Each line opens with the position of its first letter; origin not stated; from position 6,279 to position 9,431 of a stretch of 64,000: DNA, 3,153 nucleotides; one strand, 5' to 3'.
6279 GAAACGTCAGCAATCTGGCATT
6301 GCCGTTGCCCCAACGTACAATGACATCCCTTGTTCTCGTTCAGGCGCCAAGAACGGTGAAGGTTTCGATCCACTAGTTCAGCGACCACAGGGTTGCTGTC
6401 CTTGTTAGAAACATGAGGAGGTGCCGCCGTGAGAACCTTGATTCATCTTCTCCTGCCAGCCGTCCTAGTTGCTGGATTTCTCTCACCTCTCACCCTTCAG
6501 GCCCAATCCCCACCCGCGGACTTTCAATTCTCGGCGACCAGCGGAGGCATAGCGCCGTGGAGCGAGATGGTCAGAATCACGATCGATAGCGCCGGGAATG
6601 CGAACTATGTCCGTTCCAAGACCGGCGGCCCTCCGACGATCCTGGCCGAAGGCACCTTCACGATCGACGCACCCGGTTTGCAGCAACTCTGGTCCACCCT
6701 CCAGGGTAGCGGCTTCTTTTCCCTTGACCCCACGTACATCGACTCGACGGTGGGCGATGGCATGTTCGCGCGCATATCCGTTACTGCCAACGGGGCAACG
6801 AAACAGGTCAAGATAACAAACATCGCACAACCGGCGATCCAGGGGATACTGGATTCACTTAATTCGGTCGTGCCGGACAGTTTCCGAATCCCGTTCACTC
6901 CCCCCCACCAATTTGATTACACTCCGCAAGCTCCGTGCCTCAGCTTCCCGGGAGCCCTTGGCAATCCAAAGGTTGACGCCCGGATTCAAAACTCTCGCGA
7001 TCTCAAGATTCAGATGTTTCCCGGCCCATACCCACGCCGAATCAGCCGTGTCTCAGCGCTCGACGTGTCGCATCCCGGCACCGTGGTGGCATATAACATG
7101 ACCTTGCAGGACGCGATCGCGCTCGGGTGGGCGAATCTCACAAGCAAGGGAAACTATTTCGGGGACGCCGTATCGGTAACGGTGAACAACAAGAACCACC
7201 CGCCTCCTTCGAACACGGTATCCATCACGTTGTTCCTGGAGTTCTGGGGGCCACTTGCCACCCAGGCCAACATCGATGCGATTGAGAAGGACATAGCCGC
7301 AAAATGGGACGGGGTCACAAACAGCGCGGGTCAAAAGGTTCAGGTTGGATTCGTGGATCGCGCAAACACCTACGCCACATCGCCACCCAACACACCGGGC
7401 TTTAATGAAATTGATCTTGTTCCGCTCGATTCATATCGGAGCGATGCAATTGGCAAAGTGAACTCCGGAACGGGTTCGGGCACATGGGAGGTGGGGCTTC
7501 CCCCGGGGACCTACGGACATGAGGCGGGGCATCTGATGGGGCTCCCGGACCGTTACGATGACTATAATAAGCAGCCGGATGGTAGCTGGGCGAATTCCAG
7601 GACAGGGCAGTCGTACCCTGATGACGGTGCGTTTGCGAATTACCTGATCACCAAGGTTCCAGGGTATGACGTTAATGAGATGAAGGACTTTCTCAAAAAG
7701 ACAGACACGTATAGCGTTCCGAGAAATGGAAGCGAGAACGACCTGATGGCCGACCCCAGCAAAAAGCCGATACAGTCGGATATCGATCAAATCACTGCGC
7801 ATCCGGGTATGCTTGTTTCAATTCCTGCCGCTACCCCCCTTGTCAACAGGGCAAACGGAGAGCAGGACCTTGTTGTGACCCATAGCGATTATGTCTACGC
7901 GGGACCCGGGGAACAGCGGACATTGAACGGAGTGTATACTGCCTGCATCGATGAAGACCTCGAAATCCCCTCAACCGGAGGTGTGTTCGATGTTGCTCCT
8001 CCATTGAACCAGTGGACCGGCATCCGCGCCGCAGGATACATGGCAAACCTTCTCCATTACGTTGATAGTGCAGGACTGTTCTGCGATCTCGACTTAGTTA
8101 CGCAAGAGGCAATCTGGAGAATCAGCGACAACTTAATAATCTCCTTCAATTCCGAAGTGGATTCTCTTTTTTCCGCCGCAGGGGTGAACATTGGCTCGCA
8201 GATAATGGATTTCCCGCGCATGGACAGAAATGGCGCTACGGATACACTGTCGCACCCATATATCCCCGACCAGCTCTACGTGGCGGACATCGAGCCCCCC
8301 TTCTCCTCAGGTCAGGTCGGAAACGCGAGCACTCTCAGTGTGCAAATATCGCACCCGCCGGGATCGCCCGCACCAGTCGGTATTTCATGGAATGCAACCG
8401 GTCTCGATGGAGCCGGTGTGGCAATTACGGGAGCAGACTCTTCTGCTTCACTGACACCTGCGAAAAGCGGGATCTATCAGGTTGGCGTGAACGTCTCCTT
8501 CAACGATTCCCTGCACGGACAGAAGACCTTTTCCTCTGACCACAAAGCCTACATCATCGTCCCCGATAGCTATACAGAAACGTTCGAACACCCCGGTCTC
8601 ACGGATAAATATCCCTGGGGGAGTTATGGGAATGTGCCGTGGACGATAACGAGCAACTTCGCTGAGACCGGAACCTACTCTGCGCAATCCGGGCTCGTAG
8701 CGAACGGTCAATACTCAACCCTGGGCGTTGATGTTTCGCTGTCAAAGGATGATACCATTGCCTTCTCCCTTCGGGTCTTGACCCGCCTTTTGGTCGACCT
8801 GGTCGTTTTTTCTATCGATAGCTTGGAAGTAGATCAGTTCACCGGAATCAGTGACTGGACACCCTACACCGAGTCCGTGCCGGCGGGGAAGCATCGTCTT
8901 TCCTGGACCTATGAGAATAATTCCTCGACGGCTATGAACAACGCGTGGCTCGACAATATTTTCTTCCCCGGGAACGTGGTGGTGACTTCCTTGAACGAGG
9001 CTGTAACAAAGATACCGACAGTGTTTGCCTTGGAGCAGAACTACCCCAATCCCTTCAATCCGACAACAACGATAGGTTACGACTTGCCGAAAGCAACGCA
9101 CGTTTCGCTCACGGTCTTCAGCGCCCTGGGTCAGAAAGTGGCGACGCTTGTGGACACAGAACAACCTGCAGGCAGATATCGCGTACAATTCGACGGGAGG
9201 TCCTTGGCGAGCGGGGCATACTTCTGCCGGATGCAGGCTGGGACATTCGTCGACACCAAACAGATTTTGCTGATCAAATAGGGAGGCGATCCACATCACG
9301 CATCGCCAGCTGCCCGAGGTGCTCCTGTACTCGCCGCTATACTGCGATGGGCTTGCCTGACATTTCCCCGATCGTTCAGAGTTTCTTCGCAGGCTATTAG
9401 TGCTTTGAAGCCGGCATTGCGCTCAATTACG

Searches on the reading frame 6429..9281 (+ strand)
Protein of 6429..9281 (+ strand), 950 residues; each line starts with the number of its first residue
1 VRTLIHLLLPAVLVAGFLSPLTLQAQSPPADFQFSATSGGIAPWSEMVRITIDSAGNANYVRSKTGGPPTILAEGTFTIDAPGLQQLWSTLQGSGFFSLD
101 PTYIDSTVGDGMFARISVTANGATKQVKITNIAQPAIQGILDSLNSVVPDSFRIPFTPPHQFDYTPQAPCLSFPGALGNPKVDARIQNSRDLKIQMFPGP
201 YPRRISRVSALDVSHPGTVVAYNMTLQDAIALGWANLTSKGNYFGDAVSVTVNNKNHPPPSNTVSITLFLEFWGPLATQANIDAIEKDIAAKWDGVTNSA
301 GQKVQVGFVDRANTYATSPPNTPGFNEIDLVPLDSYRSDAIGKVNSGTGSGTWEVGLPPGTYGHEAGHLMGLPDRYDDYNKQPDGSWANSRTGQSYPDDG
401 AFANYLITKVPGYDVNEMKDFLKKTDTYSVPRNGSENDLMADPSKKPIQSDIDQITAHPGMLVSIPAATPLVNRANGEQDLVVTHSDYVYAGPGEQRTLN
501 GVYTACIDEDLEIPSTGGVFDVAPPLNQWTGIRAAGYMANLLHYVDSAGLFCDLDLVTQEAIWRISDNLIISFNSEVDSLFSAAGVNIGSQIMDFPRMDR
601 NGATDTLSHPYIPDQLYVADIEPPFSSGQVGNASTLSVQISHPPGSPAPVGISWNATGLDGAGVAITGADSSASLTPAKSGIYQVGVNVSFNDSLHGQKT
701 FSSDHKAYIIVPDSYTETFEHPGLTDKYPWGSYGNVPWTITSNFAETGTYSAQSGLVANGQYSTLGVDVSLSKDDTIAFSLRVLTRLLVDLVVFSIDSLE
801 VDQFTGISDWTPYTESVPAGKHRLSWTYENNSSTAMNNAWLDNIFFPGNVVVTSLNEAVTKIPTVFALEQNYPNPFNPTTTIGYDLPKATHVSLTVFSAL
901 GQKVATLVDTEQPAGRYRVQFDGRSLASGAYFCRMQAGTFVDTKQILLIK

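Call 71: search_protein_families(library=pfam, proteins=[window:6429-9281:+], max_evalue=0.00001)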
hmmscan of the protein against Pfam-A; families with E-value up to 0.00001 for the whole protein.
window:6429-9281:+ (950 aa): 1 family
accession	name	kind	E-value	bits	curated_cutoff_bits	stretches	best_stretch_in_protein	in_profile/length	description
PF18962.6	Por_Secre_tail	-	1.1e-07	32.4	27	1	872-945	2-72/75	Secretion system C-terminal sorting domain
